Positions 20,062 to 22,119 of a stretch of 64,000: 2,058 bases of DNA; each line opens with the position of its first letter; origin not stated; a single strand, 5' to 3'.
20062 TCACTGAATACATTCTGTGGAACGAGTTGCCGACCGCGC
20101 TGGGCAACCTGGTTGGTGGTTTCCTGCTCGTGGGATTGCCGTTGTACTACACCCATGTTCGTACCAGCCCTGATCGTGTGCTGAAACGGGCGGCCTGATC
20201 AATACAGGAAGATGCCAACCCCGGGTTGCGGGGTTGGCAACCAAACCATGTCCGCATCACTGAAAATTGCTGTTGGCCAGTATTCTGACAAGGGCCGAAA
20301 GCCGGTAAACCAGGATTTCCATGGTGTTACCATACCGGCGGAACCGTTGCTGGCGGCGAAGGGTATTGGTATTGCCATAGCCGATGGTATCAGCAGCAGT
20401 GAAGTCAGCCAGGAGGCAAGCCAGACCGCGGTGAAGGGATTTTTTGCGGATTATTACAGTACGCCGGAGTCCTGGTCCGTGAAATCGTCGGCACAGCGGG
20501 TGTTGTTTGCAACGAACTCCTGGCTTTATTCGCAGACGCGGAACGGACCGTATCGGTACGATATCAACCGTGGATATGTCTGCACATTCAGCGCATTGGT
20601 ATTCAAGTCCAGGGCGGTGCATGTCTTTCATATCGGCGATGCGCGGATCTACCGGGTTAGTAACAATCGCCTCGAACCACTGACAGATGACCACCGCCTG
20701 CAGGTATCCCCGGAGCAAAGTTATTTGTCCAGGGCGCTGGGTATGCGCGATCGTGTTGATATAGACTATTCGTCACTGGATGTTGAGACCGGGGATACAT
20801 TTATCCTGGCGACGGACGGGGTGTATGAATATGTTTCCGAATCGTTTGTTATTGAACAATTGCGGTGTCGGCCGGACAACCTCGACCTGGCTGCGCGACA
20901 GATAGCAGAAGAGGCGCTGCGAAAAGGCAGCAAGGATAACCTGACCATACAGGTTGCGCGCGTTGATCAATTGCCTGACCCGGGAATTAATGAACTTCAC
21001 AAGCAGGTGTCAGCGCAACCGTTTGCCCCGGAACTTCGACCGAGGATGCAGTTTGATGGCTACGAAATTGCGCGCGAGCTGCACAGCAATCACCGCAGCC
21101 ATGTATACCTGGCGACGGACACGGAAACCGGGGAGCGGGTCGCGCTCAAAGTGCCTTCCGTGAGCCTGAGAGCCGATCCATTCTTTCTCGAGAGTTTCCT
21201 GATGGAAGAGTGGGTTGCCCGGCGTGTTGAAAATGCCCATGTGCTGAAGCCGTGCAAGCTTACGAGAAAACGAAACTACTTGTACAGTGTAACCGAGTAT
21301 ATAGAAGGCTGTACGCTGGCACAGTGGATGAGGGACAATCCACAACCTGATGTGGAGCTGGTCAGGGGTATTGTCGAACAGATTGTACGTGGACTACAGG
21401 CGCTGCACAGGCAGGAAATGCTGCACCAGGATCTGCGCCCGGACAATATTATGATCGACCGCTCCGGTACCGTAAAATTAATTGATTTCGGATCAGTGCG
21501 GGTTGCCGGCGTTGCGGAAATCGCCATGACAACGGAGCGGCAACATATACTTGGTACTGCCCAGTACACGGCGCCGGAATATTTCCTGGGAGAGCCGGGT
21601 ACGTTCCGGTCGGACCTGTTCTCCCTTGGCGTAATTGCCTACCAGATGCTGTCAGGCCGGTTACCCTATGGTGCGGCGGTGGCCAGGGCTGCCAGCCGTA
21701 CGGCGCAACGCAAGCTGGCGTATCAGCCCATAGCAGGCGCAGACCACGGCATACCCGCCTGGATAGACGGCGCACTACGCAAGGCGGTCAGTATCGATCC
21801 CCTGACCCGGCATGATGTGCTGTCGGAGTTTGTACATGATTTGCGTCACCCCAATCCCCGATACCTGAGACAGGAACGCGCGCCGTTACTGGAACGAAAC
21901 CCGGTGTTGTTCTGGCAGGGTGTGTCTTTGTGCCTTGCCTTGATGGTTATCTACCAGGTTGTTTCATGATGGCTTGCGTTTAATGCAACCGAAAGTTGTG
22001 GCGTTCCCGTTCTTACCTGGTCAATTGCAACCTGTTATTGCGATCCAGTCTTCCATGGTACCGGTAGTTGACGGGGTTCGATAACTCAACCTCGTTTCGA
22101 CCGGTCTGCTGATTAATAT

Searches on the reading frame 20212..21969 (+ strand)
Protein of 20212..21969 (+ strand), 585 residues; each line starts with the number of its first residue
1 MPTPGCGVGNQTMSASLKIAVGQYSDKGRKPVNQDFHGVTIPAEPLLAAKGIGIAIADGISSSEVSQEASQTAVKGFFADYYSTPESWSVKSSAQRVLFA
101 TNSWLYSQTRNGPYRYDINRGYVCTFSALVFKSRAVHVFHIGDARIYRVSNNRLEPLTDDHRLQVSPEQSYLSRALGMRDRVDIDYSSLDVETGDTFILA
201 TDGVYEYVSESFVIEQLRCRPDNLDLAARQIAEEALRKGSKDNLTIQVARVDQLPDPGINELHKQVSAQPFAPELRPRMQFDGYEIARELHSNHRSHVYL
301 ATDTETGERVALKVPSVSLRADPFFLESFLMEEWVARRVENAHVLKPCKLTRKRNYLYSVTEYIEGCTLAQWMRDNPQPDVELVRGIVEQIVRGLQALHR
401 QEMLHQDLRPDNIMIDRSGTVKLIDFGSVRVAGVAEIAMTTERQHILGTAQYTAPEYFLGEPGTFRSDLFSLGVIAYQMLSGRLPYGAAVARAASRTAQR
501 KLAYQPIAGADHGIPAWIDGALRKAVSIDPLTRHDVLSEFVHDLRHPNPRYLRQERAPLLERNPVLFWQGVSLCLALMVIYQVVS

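Call 3: search_protein_families(library=pfam, proteins=[window:20212-21969:+], max_evalue=0.01)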
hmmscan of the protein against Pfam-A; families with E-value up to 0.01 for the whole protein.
window:20212-21969:+ (585 aa): 11 families
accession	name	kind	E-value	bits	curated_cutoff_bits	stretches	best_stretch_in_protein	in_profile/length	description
PF00069.31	Pkinase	-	1.1e-36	127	31.7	1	294-493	11-204/263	Protein kinase domain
PF07714.23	PK_Tyr_Ser-Thr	-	1e-22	81.1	23.1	1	287-497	4-216/258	Protein tyrosine and serine/threonine kinase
PF13672.11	PP2C_2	-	1.3e-13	51.4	24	1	32-210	11-181/209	Protein phosphatase 2C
PF14531.12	Kinase-like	-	2.6e-08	33.9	25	1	389-490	152-255/289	Kinase-like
PF00481.26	PP2C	-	4.6e-08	33.5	20.3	1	195-243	203-254/255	Protein phosphatase 2C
PF01636.29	APH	-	4.5e-06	27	23.2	0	404-431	171-199/239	Phosphotransferase enzyme family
PF07228.17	SpoIIE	-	1.8e-05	25.3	25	1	95-251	41-191/192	Stage II sporulation protein E (SpoIIE)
PF06293.20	Kdo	-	6.2e-05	23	21.3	1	360-426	95-166/207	Lipopolysaccharide kinase (Kdo/WaaP) family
PF03109.22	ABC1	-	8.5e-05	22.2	22.9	1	360-430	146-215/244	ABC1 atypical kinase-like domain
PF07387.17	Seadorna_VP7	-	0.00016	21.3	20.3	1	389-429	145-190/308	Seadornavirus VP7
PF17667.7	Pkinase_fungal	-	0.0003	20.1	24.1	1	383-471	288-378/387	Fungal protein kinase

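Call 4: search_protein_families(library=ncbifam, proteins=[window:20212-21969:+], max_evalue=0.01)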
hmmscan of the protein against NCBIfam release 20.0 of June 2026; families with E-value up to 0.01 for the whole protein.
window:20212-21969:+ (585 aa): 23 families
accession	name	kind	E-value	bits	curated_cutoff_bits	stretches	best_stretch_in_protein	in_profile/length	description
NF033483.0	PknB_PASTA_kin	equivalog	3.6e-49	168.3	450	1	284-547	9-268/563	Stk1 family PASTA domain-containing Ser/Thr kinase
NF047741.1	antiphage_MADS6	equivalog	9.7e-32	110.2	460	1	346-546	262-459/612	methylation-associated defense system protein kinase MAD6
NF052427.1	StpK7MSMEG_1200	equivalog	2.8e-31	108.6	900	1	280-489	5-212/601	serine/threonine protein kinase StpK7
NF033484.1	Stp1_PP2C_phos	equivalog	1.1e-26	93.8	230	1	28-248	5-230/232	Stp1/IreP family PP2C-type Ser/Thr phosphatase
NF038150.1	lanthi_synth_IV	equivalog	5.2e-25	87.9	650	1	277-549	184-458/851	class IV lanthionine synthetase LanL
NF009651.0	PRK13184.1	equivalog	9.2e-23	80.1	839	1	283-545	3-288/932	serine/threonine-protein kinase PknD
TIGR03903.1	TOMM_kin_cyc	equivalog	4.8e-22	77.7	705.75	1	306-521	2-216/1267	TOMM system kinase/cyclase fusion protein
NF038151.1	lanthi_synth_III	equivalog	7.5e-18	64.3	575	1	279-482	218-425/833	class III lanthionine synthetase LanKC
NF033442.0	BREX_PglW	equivalog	6.2e-15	54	990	2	449-547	391-486/1391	BREX system serine/threonine kinase PglW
NF053615.1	SerThrKinAfsKStmc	equivalog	8.2e-10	38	1300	1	285-489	16-216/809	protein serine/threonine kinase AfsK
NF043056.1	T4SS_LegK1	equivalog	6.2e-09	35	550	1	395-475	198-279/516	Dot/Icm T4SS effector kinase LegK1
NF058632.1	SerThrKinPrkT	equivalog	1.4e-08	34.2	280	1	282-433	21-169/322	serine/threonine protein kinase PrkT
TIGR03724.2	arch_bud32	equivalog_domain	7.3e-07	28.9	125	1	340-427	51-129/193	KEOPS complex kinase/ATPase Bud32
NF011149.0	PRK14559.1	equivalog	5.3e-06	25.5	374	1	47-163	408-523/642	serine/threonine phosphatase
NF011463.0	PRK14879.1-4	equivalog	1.7e-05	24.3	188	1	357-428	93-159/237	Kae1-associated kinase Bud32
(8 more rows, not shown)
